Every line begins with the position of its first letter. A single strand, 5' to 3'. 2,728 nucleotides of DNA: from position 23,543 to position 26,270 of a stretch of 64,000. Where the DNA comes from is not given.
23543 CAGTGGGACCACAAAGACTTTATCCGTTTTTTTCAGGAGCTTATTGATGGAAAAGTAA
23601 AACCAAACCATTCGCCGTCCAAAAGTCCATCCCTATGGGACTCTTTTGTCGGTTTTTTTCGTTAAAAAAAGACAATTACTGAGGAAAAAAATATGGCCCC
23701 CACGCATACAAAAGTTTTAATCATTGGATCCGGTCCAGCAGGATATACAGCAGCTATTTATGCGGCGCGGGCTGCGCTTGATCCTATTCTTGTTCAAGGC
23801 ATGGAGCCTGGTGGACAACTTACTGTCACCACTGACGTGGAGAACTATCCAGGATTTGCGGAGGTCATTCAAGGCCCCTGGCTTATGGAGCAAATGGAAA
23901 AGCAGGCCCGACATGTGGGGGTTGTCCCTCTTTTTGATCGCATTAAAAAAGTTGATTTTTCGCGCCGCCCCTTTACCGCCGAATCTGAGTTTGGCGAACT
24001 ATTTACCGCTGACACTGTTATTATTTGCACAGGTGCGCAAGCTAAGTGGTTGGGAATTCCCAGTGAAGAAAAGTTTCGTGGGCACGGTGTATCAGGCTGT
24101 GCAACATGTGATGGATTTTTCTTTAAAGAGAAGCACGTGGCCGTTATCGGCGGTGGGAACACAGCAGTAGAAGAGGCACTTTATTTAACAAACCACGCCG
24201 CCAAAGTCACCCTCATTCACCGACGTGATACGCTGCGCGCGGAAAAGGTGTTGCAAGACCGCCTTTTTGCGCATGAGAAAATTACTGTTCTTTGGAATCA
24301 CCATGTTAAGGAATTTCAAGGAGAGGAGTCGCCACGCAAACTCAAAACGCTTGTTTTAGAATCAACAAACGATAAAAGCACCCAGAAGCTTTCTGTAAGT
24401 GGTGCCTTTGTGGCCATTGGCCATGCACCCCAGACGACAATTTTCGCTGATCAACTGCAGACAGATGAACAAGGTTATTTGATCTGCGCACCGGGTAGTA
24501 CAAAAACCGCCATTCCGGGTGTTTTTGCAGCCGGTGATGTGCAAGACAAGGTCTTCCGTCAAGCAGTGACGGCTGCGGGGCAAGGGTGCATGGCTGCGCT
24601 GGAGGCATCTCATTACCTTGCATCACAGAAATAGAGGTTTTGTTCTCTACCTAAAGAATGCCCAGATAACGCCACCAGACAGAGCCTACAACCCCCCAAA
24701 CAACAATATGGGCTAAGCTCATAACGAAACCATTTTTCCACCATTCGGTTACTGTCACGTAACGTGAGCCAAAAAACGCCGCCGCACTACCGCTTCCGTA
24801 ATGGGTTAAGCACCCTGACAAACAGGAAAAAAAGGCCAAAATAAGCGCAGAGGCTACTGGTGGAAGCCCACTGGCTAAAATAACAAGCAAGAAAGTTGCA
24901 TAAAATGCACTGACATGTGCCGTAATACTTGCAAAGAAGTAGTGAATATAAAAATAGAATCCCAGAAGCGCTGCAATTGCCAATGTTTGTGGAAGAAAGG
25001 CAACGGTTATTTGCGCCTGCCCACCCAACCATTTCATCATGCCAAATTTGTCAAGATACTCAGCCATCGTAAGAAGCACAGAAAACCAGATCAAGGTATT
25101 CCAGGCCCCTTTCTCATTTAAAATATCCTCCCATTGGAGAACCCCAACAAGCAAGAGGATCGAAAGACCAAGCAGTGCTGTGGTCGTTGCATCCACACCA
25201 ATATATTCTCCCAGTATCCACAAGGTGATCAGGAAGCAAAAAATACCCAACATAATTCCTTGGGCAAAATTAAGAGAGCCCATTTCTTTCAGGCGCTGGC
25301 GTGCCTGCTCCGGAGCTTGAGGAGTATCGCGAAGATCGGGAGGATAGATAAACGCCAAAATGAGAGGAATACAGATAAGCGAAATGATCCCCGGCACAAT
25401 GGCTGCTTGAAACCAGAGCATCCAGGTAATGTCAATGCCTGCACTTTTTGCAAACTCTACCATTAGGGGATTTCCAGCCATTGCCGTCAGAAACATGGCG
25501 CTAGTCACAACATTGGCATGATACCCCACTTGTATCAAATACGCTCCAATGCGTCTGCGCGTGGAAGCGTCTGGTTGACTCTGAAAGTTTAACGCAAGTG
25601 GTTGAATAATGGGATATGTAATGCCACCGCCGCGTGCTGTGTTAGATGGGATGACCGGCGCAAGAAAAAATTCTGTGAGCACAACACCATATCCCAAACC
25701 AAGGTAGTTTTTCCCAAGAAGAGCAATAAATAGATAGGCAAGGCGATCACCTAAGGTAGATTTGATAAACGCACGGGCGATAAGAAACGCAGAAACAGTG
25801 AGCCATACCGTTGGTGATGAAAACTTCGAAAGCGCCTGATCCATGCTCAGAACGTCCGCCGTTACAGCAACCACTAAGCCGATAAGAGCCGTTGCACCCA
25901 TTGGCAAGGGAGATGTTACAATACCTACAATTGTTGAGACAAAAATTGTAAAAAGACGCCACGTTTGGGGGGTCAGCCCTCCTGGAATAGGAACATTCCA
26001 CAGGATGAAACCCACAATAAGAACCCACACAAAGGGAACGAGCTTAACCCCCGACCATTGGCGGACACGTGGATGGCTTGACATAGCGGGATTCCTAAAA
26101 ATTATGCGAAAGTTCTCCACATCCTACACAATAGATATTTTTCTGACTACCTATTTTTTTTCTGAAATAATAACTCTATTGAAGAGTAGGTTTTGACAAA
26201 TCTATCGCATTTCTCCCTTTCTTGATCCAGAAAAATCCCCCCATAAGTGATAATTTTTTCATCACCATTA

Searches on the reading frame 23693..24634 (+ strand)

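Call 8: search_protein_families(library=pfam, proteins=[window:23693-24634:+], max_evalue=0.001)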
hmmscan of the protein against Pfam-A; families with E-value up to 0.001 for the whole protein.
window:23693-24634:+ (313 aa): 11 families
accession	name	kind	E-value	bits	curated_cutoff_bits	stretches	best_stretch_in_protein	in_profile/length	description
PF07992.20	Pyr_redox_2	-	1.6e-53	182.5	26.1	1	7-298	2-291/291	Pyridine nucleotide-disulphide oxidoreductase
PF13738.12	Pyr_redox_3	-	3.7e-21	76.1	30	1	60-281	79-305/305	Pyridine nucleotide-disulphide oxidoreductase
PF00070.33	Pyr_redox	-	1.1e-18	68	22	1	148-213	1-71/82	Pyridine nucleotide-disulphide oxidoreductase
PF00890.30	FAD_binding_2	-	7.5e-08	32.4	20.4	1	8-43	2-38/414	FAD binding domain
PF12831.13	FAD_oxidored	-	7.6e-08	32.5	27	1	8-62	2-60/416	FAD dependent oxidoreductase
PF01266.30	DAO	-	2.1e-07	31.2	27.9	0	7-40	1-35/353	FAD dependent oxidoreductase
PF13241.12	NAD_binding_7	-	1.2e-06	29.4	22.1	1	144-229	5-73/104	Putative NAD(P)-binding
PF01134.28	GIDA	-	1.6e-06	27.9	22.1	0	7-34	1-28/391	Glucose inhibited division protein A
PF03486.20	HI0933_like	-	0.00011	22.2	50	0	7-38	2-33/244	HI0933-like protein Rossmann domain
PF01488.26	Shikimate_DH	-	0.00032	21.2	24.3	0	144-188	10-54/138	Shikimate / quinate 5-dehydrogenase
PF01494.25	FAD_binding_3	-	0.00066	19.4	22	0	6-34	2-30/349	FAD binding domain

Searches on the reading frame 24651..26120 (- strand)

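Call 9: search_protein_families(library=pfam, proteins=[window:24651-26120:-], max_evalue=0.001)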
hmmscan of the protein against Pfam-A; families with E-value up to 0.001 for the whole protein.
window:24651-26120:- (489 aa): 2 families
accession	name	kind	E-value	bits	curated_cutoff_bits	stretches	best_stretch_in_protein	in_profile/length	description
PF00939.25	Na_sulph_symp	-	5e-146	487.9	27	1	26-489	3-472/472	Sodium:sulfate symporter transmembrane region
PF03600.22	CitMHS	-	2.3e-20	73.4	31.9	1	65-431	2-332/336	Citrate transporter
